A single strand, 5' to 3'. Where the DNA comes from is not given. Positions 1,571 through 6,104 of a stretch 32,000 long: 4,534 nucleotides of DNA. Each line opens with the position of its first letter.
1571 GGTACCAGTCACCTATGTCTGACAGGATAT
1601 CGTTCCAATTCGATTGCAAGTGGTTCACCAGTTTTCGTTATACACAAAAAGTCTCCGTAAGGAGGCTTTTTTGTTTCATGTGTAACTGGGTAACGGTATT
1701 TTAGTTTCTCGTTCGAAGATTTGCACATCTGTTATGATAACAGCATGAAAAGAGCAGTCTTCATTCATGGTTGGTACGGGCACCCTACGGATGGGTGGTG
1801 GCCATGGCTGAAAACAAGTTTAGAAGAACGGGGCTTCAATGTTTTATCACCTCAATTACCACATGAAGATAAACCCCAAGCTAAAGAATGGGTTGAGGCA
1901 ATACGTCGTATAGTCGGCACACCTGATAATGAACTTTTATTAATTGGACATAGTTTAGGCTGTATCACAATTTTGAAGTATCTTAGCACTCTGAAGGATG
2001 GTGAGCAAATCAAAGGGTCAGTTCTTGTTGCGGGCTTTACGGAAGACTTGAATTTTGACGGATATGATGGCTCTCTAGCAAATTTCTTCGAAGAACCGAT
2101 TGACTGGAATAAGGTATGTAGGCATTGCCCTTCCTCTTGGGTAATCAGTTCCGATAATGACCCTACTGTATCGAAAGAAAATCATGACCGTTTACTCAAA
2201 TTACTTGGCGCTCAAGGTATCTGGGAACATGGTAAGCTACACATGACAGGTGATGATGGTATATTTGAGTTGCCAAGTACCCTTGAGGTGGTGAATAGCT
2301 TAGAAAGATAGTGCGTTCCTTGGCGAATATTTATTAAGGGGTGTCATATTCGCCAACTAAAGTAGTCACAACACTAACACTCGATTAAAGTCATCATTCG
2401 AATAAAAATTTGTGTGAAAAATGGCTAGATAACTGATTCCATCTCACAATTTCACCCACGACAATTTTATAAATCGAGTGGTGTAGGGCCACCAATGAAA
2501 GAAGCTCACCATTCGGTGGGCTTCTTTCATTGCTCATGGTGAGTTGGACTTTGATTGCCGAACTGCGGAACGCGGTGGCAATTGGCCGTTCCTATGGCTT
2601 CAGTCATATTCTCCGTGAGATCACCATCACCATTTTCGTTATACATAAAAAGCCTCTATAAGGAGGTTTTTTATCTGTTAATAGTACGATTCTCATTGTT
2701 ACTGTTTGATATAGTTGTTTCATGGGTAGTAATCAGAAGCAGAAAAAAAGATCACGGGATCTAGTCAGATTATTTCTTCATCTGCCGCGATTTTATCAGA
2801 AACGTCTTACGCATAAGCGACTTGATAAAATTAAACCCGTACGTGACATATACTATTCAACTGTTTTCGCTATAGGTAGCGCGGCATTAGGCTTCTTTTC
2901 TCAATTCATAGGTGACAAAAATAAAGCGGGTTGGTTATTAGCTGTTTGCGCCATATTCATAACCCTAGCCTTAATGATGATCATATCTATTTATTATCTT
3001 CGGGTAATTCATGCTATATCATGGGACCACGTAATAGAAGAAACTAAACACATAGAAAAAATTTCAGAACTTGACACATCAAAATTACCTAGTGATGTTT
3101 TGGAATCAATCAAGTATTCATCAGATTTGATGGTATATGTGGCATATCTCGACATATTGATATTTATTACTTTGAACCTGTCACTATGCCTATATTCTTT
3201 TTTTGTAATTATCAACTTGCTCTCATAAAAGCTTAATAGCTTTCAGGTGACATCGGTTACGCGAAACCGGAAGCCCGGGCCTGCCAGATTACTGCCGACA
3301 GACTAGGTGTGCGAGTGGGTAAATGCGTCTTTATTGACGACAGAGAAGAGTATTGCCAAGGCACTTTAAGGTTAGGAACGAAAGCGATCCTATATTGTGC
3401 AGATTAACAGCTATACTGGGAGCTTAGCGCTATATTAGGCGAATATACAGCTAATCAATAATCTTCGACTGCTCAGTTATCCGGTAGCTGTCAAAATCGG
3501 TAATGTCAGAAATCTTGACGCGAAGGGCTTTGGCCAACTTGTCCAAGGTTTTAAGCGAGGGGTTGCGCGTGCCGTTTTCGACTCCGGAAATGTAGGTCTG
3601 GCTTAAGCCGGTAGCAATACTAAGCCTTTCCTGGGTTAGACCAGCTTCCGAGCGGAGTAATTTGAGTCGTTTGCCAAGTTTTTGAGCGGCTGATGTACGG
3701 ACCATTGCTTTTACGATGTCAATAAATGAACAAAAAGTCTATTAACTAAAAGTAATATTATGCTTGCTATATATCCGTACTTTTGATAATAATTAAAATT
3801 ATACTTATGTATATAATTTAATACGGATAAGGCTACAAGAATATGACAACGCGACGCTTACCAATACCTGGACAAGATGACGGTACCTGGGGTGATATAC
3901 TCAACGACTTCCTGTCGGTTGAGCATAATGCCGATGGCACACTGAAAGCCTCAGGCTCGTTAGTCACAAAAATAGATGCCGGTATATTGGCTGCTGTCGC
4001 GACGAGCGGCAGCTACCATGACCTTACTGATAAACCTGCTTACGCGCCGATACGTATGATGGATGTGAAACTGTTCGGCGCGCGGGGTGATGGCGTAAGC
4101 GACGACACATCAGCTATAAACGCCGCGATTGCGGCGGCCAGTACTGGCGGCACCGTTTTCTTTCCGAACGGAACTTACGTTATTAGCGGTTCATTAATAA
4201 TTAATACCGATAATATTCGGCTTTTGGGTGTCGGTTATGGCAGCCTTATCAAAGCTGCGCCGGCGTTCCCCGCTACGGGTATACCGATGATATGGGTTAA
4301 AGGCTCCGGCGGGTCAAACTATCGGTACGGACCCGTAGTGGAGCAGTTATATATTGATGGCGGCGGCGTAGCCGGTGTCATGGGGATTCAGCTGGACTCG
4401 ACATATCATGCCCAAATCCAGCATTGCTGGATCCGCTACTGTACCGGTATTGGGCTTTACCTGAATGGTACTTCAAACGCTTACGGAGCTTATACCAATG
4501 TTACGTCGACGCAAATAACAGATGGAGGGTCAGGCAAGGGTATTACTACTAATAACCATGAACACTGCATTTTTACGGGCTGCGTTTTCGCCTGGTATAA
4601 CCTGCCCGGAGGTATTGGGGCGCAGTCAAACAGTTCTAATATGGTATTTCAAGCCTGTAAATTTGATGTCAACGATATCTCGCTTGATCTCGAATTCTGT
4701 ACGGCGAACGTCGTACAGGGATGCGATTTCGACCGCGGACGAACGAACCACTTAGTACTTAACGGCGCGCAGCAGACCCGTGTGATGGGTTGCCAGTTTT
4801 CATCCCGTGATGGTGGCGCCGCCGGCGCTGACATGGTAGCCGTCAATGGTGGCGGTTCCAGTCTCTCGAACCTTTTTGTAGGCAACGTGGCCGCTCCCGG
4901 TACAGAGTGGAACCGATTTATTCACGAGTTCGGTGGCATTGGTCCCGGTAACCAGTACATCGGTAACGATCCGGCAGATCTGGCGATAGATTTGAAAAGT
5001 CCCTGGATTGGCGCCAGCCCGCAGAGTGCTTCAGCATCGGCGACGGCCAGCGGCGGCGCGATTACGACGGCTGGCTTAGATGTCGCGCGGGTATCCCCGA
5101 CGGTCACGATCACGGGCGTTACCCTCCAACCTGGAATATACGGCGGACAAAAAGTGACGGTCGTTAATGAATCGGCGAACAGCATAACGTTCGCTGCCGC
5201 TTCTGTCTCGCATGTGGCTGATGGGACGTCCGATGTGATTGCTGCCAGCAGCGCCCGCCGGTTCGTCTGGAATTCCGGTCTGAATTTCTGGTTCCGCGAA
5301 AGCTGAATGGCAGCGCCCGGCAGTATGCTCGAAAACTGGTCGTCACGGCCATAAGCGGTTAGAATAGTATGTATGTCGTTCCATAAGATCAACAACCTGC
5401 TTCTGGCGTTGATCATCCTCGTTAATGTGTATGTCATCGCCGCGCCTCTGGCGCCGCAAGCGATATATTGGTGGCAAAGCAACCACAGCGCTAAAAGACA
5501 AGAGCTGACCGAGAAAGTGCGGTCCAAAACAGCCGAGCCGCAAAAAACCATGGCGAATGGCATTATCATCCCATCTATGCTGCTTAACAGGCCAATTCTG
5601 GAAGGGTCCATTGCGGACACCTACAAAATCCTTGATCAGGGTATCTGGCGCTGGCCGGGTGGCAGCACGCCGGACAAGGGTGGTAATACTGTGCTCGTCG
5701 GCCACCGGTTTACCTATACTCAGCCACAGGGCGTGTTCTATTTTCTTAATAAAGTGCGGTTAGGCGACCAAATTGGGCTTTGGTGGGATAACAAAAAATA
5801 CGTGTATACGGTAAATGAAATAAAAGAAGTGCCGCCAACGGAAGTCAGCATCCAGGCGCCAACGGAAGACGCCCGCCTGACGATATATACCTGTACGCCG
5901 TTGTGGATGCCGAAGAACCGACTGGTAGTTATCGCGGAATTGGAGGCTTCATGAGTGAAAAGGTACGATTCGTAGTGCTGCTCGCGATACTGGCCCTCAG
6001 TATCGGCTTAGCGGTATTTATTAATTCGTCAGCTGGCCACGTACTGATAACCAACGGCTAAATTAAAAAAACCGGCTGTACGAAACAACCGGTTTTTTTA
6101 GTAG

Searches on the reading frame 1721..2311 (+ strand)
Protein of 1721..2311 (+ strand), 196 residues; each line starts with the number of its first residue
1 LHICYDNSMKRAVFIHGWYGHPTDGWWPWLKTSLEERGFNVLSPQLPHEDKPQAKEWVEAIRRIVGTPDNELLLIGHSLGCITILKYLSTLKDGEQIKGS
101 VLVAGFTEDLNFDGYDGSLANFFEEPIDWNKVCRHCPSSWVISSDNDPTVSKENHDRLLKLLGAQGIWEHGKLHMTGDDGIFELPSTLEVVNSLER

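Call 58: search_protein_families(library=pfam, proteins=[window:1721-2311:+], max_evalue=0.001)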
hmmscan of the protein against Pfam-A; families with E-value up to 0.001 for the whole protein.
window:1721-2311:+ (196 aa): 3 families
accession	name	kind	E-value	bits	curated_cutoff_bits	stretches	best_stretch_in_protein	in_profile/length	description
PF06821.19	Ser_hydrolase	-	1.1e-23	84.4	22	1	13-191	2-170/172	Serine hydrolase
PF12697.13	Abhydrolase_6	-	5.9e-08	34.1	26.3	1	13-112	2-94/217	Alpha/beta hydrolase family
PF00561.26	Abhydrolase_1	-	1.4e-05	25.3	25.8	1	13-131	4-132/245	alpha/beta hydrolase fold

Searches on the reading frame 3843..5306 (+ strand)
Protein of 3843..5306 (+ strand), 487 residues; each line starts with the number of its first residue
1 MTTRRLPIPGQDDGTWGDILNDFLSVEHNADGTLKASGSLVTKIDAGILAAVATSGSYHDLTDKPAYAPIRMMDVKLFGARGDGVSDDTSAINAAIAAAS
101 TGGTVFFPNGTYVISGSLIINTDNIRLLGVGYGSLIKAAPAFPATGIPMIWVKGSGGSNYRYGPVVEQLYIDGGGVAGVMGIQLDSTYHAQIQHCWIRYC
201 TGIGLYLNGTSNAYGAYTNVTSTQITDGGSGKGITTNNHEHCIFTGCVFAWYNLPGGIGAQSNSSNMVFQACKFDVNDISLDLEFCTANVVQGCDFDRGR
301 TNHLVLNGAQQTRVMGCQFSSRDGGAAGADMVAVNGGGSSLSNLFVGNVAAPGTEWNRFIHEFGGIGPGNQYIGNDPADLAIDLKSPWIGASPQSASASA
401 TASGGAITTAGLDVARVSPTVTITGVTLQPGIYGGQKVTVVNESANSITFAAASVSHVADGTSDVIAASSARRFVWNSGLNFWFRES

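Call 58: search_protein_families(library=pfam, proteins=[window:3843-5306:+], max_evalue=0.001)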
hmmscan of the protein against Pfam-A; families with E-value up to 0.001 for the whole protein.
window:3843-5306:+ (487 aa): 3 families
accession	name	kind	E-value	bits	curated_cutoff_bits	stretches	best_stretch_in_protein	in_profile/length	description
PF12708.12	Pect-lyase_RHGA_epim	-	3.2e-17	63.5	27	1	74-274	3-205/213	Rhamnogalacturonase A/epimerase, pectate lyase-like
PF13229.12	Beta_helix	-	3e-09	37.1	25.9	1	204-349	2-138/158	Right handed beta helix region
PF25692.1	Phage_depo_C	-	0.00042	21.1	25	0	417-479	23-87/90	Phage depolymerase C-terminal beta sandwich domain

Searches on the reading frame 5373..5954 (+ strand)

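Call 58: search_protein_families(library=pfam, proteins=[window:5373-5954:+], max_evalue=0.001)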
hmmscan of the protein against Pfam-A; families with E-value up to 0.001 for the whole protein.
window:5373-5954:+ (193 aa): 1 family
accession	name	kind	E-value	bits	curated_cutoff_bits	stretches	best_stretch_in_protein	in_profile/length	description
PF04203.18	Sortase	-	1.9e-24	86.2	26.6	1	64-190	1-124/125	Sortase domain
